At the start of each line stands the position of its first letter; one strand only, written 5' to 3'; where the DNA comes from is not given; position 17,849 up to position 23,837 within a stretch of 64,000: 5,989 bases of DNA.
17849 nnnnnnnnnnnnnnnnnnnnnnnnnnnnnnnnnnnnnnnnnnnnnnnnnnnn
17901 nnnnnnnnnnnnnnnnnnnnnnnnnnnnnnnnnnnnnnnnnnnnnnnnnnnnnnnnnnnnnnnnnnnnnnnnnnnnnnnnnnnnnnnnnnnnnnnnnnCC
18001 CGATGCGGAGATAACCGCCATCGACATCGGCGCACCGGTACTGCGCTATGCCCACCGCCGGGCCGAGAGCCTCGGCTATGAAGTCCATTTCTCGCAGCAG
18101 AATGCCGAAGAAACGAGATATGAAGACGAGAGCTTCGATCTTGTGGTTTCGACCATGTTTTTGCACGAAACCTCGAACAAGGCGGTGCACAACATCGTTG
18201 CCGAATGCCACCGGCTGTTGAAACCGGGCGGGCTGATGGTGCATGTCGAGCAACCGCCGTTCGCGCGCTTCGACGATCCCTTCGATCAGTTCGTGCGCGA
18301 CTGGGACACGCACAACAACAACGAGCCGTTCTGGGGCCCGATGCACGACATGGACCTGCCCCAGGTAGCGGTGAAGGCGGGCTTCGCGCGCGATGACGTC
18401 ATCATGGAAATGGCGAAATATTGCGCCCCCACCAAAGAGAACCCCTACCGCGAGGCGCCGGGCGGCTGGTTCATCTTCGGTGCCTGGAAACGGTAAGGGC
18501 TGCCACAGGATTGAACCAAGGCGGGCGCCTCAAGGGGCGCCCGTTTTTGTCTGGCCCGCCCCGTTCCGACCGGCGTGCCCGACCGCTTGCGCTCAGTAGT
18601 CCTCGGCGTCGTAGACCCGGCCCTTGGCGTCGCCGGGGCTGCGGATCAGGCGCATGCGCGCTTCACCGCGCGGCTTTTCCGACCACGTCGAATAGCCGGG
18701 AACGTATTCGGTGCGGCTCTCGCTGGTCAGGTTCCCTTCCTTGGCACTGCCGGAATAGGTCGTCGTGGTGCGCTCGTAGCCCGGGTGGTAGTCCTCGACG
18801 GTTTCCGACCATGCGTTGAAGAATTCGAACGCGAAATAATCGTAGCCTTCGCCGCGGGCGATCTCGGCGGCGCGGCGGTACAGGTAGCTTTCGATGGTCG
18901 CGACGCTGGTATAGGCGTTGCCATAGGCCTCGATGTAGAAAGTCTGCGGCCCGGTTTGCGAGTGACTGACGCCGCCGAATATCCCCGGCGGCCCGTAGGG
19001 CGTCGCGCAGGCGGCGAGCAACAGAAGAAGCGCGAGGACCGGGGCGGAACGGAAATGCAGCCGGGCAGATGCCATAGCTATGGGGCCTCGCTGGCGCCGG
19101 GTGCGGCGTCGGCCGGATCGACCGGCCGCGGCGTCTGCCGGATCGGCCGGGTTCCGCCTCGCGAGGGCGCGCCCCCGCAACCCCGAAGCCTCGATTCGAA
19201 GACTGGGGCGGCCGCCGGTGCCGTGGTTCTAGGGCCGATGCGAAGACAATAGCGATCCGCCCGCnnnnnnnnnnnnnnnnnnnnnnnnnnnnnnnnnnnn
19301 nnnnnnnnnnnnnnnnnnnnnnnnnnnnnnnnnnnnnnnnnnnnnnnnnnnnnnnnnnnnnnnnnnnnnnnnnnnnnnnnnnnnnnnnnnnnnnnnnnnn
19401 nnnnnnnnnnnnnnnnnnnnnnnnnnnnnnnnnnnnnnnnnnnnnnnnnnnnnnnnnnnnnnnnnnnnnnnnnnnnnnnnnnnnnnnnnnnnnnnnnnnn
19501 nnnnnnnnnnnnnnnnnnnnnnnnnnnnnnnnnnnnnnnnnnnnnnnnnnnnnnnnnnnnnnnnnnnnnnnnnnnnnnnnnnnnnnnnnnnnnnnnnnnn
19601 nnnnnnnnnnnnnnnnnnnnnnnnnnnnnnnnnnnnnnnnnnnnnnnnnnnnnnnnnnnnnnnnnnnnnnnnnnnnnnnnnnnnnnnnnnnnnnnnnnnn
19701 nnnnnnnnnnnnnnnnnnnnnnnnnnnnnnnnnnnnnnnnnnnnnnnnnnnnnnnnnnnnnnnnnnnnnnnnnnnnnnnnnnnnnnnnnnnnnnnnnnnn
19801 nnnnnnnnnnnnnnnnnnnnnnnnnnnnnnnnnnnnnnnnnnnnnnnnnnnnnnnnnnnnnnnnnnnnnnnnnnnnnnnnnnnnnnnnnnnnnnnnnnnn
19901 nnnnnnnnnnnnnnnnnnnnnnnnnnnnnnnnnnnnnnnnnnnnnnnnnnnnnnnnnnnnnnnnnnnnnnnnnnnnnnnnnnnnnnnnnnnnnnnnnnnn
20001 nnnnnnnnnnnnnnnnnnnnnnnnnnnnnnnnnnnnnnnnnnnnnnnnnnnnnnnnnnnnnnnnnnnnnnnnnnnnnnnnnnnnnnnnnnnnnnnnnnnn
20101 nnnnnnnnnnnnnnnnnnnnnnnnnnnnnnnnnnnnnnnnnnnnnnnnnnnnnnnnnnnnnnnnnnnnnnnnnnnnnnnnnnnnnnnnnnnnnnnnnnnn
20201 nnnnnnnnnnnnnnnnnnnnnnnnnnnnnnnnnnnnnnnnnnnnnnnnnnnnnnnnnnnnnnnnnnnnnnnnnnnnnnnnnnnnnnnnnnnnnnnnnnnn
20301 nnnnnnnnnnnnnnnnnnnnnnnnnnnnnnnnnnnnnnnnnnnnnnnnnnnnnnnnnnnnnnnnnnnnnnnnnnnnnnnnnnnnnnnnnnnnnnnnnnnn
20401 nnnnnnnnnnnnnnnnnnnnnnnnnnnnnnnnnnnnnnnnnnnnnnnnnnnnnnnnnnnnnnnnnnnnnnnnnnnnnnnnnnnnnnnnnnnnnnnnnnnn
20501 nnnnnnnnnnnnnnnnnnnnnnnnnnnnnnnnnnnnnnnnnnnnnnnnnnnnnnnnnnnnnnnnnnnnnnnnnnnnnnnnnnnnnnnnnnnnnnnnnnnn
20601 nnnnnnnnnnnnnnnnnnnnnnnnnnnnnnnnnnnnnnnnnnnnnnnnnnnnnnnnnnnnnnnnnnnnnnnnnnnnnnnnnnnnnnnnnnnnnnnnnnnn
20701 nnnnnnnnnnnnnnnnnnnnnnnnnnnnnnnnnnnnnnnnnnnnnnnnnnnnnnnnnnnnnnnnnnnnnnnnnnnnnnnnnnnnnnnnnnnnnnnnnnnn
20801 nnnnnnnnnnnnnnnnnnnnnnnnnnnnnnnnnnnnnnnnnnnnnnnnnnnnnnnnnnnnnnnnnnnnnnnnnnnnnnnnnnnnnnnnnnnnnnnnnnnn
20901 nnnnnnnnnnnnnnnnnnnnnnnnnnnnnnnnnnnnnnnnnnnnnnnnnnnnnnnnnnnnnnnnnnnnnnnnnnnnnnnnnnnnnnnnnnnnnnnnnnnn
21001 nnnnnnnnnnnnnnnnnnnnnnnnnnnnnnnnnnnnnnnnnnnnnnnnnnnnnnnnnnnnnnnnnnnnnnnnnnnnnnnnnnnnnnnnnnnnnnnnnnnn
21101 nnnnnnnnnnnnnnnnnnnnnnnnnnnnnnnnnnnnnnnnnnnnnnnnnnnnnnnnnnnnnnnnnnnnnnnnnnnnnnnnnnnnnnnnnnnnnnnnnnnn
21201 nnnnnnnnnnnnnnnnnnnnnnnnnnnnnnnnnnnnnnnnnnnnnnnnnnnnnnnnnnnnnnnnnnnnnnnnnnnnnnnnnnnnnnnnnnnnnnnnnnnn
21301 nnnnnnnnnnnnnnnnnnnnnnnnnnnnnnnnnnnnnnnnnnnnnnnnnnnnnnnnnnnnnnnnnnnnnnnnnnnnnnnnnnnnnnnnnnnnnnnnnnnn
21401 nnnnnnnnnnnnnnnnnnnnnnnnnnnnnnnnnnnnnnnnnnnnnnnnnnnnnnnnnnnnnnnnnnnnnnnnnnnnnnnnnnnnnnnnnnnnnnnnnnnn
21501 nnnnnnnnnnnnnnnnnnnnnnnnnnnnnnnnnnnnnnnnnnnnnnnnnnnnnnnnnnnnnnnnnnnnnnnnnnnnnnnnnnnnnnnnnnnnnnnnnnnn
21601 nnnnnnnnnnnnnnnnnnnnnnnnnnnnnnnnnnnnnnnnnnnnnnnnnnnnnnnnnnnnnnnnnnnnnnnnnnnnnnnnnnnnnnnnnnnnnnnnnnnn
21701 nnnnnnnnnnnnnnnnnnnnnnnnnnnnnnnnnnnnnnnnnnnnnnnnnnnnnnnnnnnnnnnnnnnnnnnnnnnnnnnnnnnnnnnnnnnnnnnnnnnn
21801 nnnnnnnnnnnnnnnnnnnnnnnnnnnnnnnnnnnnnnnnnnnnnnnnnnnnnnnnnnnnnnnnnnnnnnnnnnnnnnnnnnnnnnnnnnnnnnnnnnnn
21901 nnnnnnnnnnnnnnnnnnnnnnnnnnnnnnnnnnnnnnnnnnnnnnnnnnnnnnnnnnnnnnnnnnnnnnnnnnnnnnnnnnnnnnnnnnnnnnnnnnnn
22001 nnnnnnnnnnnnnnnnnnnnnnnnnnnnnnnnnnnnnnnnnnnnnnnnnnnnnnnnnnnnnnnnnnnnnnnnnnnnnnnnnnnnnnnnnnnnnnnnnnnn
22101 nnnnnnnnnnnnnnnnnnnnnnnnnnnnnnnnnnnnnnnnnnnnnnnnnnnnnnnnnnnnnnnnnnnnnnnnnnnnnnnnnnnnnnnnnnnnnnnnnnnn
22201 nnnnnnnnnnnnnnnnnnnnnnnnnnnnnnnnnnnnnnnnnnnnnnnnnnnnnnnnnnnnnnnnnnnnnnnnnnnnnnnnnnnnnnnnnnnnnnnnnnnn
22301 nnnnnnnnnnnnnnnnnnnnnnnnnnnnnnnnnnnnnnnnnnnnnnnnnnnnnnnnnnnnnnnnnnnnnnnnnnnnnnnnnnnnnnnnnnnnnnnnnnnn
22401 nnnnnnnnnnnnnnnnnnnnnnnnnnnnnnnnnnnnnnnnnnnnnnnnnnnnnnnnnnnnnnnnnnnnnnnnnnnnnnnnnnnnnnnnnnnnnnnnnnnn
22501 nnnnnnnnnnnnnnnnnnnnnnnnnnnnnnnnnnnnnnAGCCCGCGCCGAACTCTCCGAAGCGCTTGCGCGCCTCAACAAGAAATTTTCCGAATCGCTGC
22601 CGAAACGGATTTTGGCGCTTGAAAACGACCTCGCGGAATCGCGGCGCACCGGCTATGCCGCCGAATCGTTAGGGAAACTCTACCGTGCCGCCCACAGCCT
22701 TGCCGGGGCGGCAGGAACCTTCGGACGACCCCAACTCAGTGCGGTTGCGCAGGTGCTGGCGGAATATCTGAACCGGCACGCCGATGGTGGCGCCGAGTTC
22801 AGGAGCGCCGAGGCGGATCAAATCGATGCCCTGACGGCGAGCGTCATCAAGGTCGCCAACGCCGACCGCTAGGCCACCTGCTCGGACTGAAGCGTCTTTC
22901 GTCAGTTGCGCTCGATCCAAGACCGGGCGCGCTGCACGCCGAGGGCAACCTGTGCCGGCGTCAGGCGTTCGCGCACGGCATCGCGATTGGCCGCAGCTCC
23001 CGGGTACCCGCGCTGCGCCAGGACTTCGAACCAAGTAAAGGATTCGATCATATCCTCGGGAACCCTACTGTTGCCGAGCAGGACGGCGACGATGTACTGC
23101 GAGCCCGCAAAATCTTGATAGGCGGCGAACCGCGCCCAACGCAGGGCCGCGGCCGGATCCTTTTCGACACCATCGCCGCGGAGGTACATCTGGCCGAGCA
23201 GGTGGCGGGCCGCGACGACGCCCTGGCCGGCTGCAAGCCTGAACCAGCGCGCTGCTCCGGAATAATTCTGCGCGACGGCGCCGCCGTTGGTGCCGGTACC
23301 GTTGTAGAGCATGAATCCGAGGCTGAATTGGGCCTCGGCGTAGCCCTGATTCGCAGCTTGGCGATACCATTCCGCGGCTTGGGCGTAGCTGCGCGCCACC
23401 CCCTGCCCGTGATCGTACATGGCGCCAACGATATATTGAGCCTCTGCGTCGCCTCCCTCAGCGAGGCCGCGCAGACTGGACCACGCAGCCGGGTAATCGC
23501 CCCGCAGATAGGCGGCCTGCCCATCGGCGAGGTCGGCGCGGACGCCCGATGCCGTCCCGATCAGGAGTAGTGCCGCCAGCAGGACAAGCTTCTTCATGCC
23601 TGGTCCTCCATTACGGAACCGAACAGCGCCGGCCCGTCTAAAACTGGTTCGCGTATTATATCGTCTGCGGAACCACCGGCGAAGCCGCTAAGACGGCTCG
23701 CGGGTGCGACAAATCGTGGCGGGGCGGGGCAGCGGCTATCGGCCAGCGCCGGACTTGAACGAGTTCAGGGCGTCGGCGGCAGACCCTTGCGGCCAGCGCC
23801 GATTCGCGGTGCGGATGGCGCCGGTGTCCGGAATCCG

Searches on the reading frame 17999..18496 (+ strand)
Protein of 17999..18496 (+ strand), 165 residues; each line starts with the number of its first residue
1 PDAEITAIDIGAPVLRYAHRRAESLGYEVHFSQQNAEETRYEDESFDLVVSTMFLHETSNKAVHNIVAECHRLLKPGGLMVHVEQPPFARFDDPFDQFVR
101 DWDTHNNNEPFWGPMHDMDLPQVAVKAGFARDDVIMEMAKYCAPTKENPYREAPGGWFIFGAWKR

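Call 61: search_protein_families(library=pfam, proteins=[window:17999-18496:+], max_evalue=0.00001)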
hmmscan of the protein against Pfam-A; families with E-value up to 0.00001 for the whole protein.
window:17999-18496:+ (165 aa): 6 families
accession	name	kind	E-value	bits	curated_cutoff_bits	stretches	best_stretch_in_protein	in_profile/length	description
PF13649.12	Methyltransf_25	-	1.4e-16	61.4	27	1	2-78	21-97/97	Methyltransferase domain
PF08241.18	Methyltransf_11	-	3.6e-16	60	21.2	1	3-81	19-94/95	Methyltransferase domain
PF13847.12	Methyltransf_31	-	6.1e-13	49.1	27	1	1-81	27-108/145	Methyltransferase domain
PF08242.18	Methyltransf_12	-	6.7e-10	40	30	1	1-79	19-97/98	Methyltransferase domain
PF01209.24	Ubie_methyltran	-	2.6e-08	34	20.1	1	4-99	74-170/233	ubiE/COQ5 methyltransferase family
PF13489.12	Methyltransf_23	-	3.7e-06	27.2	27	1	27-97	63-131/164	Methyltransferase domain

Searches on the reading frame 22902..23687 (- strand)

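Call 61: search_protein_families(library=pfam, proteins=[window:22902-23687:-], max_evalue=0.00001)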
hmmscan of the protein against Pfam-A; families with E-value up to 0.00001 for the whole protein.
window:22902-23687:- (261 aa): 1 family
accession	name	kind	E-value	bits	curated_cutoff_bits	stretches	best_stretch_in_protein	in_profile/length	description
PF08238.18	Sel1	-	1.7e-25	88.9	30.7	2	81-116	1-36/36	Sel1 repeat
